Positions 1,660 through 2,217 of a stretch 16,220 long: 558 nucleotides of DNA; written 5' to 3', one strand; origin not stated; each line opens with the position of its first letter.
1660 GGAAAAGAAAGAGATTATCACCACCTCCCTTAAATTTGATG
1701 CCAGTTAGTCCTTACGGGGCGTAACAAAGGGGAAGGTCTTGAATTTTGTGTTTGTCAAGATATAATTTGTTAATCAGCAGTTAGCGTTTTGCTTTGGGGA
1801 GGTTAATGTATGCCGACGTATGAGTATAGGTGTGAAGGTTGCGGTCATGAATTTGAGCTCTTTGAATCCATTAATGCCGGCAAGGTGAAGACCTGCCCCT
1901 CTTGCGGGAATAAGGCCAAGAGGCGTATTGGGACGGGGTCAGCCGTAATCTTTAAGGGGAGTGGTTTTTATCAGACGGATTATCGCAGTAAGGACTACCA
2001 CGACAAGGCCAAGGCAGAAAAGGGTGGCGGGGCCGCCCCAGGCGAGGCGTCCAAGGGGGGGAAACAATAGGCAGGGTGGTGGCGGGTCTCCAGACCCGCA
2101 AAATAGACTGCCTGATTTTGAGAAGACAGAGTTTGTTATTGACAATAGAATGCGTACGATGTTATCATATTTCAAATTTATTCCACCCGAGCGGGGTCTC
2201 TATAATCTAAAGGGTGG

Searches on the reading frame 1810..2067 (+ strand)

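Call 61: search_protein_families(library=pfam, proteins=[window:1810-2067:+], max_evalue=0.001)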
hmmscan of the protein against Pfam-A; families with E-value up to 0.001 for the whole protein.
window:1810-2067:+ (86 aa): 2 families
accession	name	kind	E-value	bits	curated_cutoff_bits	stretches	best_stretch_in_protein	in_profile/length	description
PF09723.15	Zn_ribbon_8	-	5.1e-16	58.8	34.4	1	1-40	1-41/41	Zinc ribbon domain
PF14319.11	Zn_Tnp_IS91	-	0.00076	19.9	26.3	0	4-39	37-69/90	Transposase zinc-binding domain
